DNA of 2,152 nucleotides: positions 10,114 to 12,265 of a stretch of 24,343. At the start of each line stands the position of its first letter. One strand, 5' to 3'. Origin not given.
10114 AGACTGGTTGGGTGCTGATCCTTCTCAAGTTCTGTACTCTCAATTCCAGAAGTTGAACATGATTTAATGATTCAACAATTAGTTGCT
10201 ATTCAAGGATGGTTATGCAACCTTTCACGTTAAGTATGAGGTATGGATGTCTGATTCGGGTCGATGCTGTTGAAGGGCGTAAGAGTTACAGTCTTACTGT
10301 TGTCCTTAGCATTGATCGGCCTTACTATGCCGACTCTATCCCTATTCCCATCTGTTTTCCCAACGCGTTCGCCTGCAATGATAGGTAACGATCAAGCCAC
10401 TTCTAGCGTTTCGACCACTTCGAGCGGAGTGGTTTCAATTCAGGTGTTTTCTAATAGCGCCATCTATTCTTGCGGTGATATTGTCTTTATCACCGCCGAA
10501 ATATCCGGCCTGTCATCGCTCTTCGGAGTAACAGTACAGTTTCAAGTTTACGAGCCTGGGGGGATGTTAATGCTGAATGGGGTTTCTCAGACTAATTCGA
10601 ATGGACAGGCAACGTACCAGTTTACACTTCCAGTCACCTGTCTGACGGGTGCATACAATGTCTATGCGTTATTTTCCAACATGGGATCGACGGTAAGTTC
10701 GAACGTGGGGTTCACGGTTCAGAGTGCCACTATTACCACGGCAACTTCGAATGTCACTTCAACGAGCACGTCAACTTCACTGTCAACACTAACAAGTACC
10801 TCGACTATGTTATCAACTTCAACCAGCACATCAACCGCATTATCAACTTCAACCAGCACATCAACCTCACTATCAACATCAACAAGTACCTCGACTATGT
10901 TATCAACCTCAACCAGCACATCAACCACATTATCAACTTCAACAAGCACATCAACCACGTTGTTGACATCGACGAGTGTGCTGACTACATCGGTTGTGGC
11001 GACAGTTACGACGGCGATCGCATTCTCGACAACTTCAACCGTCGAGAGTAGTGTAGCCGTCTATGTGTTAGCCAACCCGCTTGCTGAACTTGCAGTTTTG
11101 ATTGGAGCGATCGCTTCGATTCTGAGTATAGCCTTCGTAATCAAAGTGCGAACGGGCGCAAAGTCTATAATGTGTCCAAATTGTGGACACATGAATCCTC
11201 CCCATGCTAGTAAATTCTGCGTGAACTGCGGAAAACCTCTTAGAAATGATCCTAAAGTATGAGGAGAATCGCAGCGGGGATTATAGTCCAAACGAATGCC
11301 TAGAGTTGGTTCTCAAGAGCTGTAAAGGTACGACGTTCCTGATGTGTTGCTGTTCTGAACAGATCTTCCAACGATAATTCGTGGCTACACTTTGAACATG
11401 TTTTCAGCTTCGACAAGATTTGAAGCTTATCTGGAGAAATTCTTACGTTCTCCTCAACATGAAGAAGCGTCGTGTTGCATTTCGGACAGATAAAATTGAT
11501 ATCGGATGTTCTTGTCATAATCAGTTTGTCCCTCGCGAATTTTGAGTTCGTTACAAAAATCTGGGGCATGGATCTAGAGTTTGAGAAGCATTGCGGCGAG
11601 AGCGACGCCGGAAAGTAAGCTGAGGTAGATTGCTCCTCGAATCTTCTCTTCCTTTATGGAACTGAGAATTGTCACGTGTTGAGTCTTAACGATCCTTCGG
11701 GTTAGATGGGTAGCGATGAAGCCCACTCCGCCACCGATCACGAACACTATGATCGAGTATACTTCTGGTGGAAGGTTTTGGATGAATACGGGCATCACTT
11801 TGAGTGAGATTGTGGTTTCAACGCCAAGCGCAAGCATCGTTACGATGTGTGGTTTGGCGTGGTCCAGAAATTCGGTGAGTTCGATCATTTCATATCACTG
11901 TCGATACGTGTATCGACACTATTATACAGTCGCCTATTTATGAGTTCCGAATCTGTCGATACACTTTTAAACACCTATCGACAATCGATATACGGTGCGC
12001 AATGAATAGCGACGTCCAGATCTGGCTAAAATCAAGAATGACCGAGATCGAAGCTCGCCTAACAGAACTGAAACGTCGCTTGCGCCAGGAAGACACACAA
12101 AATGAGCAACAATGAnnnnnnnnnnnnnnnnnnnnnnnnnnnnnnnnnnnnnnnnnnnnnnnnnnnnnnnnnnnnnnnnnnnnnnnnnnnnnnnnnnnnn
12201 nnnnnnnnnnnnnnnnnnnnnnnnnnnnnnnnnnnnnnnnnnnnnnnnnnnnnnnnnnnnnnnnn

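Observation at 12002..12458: Hidden microprotein that mimics the oligomerisation helix of its own transcription factor (candidate archaeal anti-repressor switch)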

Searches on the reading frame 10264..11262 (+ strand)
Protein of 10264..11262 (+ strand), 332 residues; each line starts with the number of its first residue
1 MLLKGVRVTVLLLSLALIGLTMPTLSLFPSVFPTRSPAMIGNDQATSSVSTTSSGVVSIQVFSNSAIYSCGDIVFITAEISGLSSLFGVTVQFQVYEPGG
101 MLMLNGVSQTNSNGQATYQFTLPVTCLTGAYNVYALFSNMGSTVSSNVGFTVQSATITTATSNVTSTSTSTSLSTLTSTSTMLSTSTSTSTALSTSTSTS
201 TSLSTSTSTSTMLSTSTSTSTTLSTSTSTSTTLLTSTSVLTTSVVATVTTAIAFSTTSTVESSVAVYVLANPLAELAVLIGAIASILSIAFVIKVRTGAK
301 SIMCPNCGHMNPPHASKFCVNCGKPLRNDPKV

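Call 4: search_protein_families(library=pfam, proteins=[window:10264-11262:+], max_evalue=1)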
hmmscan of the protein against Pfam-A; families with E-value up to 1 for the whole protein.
window:10264-11262:+ (332 aa): 15 families
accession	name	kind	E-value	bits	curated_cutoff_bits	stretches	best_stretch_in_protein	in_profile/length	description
PF01835.25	MG2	-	9.7e-06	26.3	32.8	1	67-142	10-87/96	MG2 domain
PF13240.11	Zn_Ribbon_1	-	2.2e-05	24.5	25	1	304-326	2-23/23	zinc-ribbon domain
PF12773.13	DZR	-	0.00021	21.8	27.3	1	304-327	1-23/45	Double zinc ribbon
PF24463.1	DUF7577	-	0.00082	19.4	28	1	303-327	4-27/27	Domain of unknown function (DUF7577)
PF13248.11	Zn_ribbon_3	-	0.0009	19.1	27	1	304-326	5-26/26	zinc-ribbon domain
PF17032.10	Zn_ribbon_15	-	0.0045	18.2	28.9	1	287-328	24-64/73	zinc-ribbon family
PF11023.14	DUF2614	-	0.011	16.3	21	1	273-331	36-98/111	Zinc-ribbon containing domain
PF18912.6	DZR_2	-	0.03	14.6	27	1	299-328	19-48/56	Double zinc ribbon domain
PF10428.14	SOG2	-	0.17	11.8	26.9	1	120-267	222-351/475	RAM signalling pathway protein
PF05810.19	NinF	-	0.21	12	27.5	1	319-329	2-12/25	NinF protein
PF14803.11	Zn_ribbon_Nudix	-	0.34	11.3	25.6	0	317-327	1-11/34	Nudix N-terminal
PF00641.23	Zn_ribbon_RanBP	-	0.52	10.1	27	1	304-323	7-25/30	Zn-finger in Ran binding protein and others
PF06943.17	zf-LSD1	-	0.87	10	20.2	0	296-309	11-24/25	LSD1 zinc finger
PF05191.20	ADK_lid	-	0.87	10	26.6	0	303-326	3-31/36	Adenylate kinase, active site lid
PF24460.1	DUF7575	-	0.94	9.3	28.5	0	302-309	4-11/28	Domain of unknown function (DUF7575)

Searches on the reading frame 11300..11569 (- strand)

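Call 4: search_protein_families(library=pfam, proteins=[window:11300-11569:-], max_evalue=1)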
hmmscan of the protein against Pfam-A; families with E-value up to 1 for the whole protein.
window:11300-11569:- (89 aa): 25 families
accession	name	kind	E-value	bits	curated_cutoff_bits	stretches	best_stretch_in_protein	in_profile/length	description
PF24441.1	DUF7560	-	0.0011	19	27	0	22-43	2-22/44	Family of unknown function (DUF7560)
PF18439.7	zf_UBZ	-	0.0022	18.1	25.6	1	25-39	2-16/32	Ubiquitin-Binding Zinc Finger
PF08792.16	A2L_zn_ribbon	-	0.0028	17.7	22.9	1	53-65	1-13/33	A2L zinc ribbon domain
PF12773.13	DZR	-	0.0047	17.5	27.3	1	22-69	9-38/45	Double zinc ribbon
PF13453.11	Zn_ribbon_TFIIB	-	0.0082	16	22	0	27-39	1-13/41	Transcription factor zinc-finger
PF25164.1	CoiA_N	-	0.0092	15.9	26.3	1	12-35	5-27/50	Competence protein CoiA, N-terminal domain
PF08274.17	Zn_Ribbon_YjdM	-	0.019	15.4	30.8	0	23-31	17-25/30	PhnA Zinc-Ribbon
PF13240.11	Zn_Ribbon_1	-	0.022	15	25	0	58-68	2-12/23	zinc-ribbon domain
PF10601.15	zf-LITAF-like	-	0.023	15.3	23.8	1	17-36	48-67/70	LITAF-like zinc ribbon domain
PF13005.12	zf-IS66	-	0.032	15.1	27.3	0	27-43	3-20/46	zinc-finger binding domain of transposase IS66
PF09795.14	ATG31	-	0.038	14.4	25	1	38-78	106-146/156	Autophagy-related protein 31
PF01927.22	Mut7-C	-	0.039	14.5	23.3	1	24-62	89-130/146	Mut7-C RNAse domain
PF13717.11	Zn_ribbon_4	-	0.059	13.7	30.3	0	44-63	14-33/36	zinc-ribbon domain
PF23326.1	UBL_UBAC1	-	0.06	13.7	27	1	23-63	13-53/109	UBAC1 UBL-like domain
PF23547.1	Zn_ribbon_FGT1_1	-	0.062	13.4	27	1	25-34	20-29/35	FORGETTER1 first zinc ribbon domain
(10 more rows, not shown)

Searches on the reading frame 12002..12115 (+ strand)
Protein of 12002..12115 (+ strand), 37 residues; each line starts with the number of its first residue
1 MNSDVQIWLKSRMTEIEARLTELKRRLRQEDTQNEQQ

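Call 4: search_protein_families(library=pfam, proteins=[window:12002-12115:+], max_evalue=1)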
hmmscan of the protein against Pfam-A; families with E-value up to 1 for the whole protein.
window:12002-12115:+ (37 aa): 1 family
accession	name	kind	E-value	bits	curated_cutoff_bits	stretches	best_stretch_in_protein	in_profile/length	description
PF20042.4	DUF6444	-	0.024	15.7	27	1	6-30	20-44/85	Family of unknown function (DUF6444)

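Call 77: search_protein_families(library=ncbifam, proteins=[window:12002-12115:+], max_evalue=0.01)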
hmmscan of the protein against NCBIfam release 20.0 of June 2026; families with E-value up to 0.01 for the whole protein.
window:12002-12115:+ (37 aa): 0 families
